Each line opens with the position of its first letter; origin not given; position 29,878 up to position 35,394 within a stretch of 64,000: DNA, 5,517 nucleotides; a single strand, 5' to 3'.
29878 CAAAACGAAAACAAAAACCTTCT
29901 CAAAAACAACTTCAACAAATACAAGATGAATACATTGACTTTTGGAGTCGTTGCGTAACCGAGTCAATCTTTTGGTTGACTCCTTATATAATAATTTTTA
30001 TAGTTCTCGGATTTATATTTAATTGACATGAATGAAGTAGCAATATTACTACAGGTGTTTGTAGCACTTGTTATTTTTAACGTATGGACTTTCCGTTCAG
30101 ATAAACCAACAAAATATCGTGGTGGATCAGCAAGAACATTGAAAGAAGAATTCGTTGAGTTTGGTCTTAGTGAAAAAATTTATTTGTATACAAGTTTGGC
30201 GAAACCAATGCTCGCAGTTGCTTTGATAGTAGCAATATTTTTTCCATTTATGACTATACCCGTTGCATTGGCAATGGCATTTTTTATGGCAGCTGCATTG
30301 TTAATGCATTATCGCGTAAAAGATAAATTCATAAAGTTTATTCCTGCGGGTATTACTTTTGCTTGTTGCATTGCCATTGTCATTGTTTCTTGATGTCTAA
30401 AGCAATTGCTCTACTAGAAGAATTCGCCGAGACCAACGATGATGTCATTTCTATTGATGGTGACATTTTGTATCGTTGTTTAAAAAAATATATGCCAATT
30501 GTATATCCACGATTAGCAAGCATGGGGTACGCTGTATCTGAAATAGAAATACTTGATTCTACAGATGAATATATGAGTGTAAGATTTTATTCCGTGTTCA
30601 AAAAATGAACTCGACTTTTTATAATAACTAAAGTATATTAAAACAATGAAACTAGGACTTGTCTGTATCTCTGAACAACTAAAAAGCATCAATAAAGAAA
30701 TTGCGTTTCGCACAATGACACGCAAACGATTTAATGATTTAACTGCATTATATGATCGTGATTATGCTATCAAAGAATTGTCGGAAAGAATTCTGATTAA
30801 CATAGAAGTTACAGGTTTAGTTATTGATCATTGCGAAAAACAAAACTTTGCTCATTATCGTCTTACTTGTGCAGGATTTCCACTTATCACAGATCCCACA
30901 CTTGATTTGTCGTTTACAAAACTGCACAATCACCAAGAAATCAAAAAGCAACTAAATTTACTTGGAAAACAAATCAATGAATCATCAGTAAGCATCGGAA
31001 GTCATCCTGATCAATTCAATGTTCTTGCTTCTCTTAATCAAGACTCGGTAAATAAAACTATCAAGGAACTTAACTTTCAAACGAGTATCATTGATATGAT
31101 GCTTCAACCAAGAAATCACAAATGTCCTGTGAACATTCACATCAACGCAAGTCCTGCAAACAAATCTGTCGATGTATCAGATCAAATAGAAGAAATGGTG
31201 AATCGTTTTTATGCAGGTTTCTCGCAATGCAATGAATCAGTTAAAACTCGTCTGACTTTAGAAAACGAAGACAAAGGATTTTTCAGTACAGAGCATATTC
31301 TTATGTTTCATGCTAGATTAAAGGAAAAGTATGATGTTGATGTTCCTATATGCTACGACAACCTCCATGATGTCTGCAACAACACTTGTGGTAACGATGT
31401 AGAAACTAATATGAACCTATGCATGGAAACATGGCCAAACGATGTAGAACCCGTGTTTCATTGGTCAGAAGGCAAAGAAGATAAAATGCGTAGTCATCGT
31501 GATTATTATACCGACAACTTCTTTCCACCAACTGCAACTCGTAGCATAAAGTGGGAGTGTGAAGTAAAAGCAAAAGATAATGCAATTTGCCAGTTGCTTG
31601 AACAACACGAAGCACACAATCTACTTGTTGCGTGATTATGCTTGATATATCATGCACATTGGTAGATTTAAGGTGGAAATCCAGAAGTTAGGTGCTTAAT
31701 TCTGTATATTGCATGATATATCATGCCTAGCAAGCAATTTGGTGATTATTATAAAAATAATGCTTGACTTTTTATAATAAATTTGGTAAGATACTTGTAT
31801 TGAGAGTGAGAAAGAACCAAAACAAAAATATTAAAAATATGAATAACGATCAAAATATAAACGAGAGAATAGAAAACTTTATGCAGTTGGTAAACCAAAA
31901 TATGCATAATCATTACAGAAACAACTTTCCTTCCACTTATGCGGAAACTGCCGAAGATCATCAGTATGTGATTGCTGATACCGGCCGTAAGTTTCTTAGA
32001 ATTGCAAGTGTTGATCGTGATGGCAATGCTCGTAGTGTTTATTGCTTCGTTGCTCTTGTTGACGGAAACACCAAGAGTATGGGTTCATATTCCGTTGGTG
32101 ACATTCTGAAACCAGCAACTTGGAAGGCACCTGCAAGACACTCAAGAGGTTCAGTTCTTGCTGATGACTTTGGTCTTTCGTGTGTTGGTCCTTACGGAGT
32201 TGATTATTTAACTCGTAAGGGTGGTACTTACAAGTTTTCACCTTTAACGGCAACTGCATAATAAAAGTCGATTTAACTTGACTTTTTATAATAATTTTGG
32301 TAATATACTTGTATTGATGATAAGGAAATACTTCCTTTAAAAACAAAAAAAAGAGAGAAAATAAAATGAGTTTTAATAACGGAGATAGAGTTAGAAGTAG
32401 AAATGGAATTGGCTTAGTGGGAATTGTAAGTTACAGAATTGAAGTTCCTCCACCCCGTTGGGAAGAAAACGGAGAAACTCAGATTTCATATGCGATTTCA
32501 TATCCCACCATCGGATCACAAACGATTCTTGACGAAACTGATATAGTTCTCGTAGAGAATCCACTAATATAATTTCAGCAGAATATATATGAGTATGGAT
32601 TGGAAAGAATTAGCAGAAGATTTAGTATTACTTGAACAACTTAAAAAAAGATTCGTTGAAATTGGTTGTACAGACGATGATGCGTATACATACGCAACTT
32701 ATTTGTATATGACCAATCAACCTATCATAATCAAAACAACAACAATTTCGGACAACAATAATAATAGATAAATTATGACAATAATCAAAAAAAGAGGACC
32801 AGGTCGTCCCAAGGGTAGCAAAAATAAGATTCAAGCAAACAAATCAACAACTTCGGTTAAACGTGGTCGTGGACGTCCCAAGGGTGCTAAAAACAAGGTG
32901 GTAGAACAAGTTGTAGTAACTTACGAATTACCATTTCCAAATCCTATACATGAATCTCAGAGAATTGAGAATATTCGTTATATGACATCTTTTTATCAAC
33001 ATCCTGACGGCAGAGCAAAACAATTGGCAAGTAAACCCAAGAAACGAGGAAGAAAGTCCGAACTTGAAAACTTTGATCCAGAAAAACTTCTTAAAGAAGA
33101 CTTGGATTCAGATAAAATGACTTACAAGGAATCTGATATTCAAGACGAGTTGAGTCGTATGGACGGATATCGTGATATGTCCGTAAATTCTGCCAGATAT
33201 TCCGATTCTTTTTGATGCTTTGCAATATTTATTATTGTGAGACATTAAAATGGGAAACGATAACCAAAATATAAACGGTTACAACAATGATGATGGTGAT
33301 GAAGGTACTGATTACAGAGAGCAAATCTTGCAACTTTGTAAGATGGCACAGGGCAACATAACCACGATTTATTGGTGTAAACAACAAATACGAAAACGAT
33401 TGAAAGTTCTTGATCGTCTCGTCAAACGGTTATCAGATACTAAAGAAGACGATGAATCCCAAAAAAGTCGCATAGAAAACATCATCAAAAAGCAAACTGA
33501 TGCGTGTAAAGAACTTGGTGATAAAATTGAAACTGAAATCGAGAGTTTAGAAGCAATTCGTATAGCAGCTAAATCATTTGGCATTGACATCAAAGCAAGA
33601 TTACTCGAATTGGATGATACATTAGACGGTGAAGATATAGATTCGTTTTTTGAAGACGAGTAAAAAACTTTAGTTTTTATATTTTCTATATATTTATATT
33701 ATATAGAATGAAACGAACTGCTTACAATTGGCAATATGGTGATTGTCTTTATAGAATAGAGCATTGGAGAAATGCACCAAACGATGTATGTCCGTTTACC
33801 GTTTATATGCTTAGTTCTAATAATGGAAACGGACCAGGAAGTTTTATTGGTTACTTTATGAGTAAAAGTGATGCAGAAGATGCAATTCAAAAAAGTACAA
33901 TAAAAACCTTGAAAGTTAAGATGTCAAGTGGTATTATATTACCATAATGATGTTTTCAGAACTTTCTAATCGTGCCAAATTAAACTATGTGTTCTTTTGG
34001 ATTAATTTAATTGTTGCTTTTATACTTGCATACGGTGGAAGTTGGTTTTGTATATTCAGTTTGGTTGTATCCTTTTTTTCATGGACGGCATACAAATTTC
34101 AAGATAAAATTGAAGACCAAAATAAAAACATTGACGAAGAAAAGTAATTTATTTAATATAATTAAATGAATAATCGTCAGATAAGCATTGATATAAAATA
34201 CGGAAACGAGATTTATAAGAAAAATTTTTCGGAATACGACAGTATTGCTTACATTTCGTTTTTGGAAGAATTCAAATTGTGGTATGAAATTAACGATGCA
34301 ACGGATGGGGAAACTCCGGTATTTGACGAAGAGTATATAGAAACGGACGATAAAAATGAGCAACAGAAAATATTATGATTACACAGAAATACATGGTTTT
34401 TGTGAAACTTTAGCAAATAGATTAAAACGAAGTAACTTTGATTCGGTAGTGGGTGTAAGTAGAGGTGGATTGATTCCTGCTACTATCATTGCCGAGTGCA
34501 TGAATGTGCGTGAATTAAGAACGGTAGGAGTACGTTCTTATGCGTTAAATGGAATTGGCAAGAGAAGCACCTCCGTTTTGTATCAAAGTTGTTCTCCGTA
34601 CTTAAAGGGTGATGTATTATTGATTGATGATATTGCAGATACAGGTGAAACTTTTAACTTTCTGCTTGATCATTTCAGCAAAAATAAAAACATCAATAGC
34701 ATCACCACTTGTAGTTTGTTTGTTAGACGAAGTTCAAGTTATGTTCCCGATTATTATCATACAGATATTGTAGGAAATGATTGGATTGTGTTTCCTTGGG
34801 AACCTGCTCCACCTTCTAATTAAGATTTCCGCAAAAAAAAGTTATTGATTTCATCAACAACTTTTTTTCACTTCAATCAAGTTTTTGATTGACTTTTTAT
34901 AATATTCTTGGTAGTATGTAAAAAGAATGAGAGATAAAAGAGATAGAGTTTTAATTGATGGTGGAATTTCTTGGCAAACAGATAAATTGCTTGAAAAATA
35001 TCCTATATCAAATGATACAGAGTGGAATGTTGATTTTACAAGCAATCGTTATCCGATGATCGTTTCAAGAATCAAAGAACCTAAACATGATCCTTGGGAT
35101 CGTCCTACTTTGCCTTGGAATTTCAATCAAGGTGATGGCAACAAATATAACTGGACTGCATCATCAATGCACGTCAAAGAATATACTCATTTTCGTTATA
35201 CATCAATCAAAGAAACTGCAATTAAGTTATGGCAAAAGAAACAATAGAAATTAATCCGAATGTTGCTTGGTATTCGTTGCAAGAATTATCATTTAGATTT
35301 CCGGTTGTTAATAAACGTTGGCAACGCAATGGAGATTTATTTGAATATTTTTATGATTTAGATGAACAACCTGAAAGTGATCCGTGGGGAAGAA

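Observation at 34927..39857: Tandem array of 13 small 'DPW' paralogues: fixed scaffold with two hypervariable loops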

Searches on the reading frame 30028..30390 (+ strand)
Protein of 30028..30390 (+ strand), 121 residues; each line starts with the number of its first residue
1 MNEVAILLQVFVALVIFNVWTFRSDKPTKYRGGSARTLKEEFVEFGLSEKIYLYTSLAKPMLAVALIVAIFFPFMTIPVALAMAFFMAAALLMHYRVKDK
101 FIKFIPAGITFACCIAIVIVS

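Call 92: search_protein_families(library=pfam, proteins=[window:30028-30390:+], max_evalue=0.01)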
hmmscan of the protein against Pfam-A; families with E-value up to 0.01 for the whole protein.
window:30028-30390:+ (121 aa): 1 family
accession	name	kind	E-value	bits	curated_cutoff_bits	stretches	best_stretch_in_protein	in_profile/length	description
PF13564.11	DoxX_2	-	0.00012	22.6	26.3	1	36-115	22-101/103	DoxX-like family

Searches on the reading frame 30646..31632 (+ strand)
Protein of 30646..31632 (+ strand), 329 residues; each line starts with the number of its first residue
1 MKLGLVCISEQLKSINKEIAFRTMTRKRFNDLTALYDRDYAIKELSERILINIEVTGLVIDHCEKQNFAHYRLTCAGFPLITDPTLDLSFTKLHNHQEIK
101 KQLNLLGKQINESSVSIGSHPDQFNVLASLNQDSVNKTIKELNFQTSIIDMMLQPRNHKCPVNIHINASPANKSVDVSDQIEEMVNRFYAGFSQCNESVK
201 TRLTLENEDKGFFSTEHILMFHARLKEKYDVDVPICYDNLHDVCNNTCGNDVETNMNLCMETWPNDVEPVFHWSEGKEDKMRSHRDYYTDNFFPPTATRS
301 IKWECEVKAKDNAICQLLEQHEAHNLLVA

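Call 16: search_protein_families(library=phrogs, proteins=[window:30646-31632:+], max_evalue=0.001)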
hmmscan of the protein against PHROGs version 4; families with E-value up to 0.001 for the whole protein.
window:30646-31632:+ (329 aa): 1 family
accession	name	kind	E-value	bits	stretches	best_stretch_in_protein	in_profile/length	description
phrog_8420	-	DNA, RNA and nucleotide metabolism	3e-40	139.2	1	1-321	1-307/309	endonuclease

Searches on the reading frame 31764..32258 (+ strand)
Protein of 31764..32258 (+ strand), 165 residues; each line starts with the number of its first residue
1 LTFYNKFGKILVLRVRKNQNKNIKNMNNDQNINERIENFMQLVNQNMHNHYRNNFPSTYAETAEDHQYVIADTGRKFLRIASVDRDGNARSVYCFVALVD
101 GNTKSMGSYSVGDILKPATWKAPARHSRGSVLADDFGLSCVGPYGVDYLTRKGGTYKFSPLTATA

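Call 92: search_protein_families(library=pfam, proteins=[window:31764-32258:+], max_evalue=0.01)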
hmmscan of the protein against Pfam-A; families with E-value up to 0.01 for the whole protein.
window:31764-32258:+ (165 aa): 1 family
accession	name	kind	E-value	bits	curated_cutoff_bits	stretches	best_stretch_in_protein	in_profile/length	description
PF24835.1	DUF7717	-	4.2e-09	37.1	27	1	26-134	12-98/117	Family of unknown function (DUF7717)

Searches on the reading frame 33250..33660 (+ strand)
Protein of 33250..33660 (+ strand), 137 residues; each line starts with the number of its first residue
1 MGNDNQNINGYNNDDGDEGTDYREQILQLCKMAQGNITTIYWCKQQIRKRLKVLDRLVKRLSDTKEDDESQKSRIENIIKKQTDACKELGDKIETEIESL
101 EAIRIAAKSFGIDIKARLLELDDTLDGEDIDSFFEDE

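Call 92: search_protein_families(library=pfam, proteins=[window:33250-33660:+], max_evalue=0.01)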
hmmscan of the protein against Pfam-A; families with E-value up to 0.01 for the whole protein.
window:33250-33660:+ (137 aa): 1 family
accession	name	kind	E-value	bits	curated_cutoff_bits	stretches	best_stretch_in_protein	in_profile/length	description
PF14491.11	DUF4435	-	0.0073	16.5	27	1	42-119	144-222/238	Protein of unknown function (DUF4435)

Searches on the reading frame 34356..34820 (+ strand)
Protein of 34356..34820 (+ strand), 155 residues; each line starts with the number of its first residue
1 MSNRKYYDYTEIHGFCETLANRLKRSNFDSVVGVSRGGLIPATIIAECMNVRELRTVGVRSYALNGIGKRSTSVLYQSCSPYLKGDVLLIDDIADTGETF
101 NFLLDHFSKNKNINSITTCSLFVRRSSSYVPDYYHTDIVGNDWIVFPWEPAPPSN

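Call 92: search_protein_families(library=pfam, proteins=[window:34356-34820:+], max_evalue=0.01)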
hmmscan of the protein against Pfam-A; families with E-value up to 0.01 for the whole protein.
window:34356-34820:+ (155 aa): 1 family
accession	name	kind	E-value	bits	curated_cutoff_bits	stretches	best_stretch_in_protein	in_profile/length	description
PF00156.33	Pribosyltran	-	1.6e-14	54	26.3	1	16-151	15-154/158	Phosphoribosyl transferase domain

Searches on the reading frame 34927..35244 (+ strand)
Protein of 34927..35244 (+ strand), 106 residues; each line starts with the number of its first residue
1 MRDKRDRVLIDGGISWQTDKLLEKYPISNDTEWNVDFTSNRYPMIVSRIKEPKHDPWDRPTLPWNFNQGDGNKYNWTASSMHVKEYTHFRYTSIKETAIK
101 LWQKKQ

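Call 4: search_protein_families(library=pfam, proteins=[window:34927-35244:+], max_evalue=1)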
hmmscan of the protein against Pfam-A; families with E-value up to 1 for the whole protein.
window:34927-35244:+ (106 aa): 0 families

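Call 5: search_protein_families(library=phrogs, proteins=[window:34927-35244:+], max_evalue=0.1)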
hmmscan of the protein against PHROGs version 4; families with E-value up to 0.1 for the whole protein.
window:34927-35244:+ (106 aa): 0 families

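Call 28: search_protein_representatives(alignment_id=A1)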
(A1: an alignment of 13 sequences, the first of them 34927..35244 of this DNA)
Query: 13 sequences, 110 profile positions. Proteins with E-value up to 0.001 (for the whole library): 61; up to 1e-10: 29; up to 1e-30: 0. The best 61 are listed.
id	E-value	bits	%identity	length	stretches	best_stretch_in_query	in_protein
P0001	4.5e-25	103.9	-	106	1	1-108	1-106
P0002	5.3e-23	97.2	-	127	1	5-110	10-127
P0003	2.9e-18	82.0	-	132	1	2-108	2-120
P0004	3.5e-18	81.7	-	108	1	11-108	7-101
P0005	5.4e-18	81.1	-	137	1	1-106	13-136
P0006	6.0e-18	81.0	-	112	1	9-107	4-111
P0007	2.2e-17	79.2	-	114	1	1-107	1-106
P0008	3.2e-17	78.6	-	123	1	4-106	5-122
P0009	1.7e-16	76.3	-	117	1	7-106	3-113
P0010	1.3e-15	73.5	-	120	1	1-104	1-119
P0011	3.1e-15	72.2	-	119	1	2-107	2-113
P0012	3.1e-15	72.2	-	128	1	1-109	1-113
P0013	7.2e-14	67.8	-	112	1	9-106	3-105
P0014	1.3e-13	67.0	-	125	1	12-107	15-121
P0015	2.2e-13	66.3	-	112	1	14-105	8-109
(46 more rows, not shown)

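Call 31: find_encoding_contigs(protein=P0005, flank=10000, max_places=6)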
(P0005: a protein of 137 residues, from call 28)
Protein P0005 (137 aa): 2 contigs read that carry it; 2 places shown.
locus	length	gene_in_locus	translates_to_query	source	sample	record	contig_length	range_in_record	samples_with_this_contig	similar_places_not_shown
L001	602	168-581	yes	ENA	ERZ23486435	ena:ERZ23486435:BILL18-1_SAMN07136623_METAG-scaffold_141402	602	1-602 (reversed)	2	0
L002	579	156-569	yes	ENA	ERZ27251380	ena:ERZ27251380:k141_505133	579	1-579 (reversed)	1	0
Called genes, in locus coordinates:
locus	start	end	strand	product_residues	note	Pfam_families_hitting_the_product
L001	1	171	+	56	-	?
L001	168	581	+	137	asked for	-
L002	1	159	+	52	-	?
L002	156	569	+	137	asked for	-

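Call 32: find_encoding_contigs(protein=P0007, flank=10000, max_places=6)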
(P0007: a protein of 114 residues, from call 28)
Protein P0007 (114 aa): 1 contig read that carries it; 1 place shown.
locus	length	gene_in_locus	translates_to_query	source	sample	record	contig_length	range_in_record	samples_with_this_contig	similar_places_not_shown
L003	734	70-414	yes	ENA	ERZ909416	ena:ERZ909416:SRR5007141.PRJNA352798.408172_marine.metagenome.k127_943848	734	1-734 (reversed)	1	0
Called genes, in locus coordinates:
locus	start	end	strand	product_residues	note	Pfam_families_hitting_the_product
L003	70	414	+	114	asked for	-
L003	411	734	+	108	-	?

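Call 33: find_encoding_contigs(protein=P0009, flank=10000, max_places=6)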
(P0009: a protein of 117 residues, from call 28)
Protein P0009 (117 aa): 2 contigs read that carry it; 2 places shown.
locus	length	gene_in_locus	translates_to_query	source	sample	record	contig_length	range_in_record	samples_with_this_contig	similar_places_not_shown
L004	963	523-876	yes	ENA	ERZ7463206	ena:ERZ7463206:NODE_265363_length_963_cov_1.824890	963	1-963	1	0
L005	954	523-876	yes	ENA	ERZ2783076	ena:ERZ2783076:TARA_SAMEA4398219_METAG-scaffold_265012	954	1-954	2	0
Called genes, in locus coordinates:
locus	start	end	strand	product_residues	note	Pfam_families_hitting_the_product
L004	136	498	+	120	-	-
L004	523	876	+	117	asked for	-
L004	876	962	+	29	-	?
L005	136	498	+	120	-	-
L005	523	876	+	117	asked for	-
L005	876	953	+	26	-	?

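Call 34: find_encoding_contigs(protein=P0014, flank=10000, max_places=6)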
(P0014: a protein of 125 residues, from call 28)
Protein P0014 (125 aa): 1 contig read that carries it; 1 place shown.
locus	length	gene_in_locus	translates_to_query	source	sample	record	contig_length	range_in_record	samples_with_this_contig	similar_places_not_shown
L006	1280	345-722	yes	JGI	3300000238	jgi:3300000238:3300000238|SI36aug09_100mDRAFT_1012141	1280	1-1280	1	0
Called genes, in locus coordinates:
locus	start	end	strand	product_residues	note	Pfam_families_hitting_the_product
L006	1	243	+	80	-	PF00156:Pribosyltran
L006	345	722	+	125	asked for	-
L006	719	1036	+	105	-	-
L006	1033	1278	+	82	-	?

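Call 35: find_encoding_contigs(protein=P0013, flank=10000, max_places=6)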
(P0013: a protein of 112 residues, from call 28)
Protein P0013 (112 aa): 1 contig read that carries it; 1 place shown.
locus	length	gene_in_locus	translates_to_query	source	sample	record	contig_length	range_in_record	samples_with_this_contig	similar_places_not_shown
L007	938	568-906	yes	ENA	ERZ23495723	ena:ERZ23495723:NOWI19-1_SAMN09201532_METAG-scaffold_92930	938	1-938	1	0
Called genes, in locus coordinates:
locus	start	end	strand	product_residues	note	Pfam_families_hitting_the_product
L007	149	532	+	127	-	-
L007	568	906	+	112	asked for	-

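Call 67: search_dna_similar(query=window:34927-35244:+, collection=phages, mode=protein, max_evalue=1, max_rows=10)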
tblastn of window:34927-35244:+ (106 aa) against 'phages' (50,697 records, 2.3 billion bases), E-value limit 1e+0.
Records with a match: 1; places in all: 1; records where one place covers at least 80% of the query: 0.
Best place of each record, by identity: <60% 1.
By first word of the organism name: ssRNA 1.
By host as written in the record: - 1.
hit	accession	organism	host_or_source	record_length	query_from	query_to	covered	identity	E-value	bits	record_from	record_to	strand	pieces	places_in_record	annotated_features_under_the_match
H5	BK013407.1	ssRNA phage Zoerhiza.2_5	soil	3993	2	38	35%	43.2%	2e-1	36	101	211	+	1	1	Zoerhiza.2_5_1: maturation protein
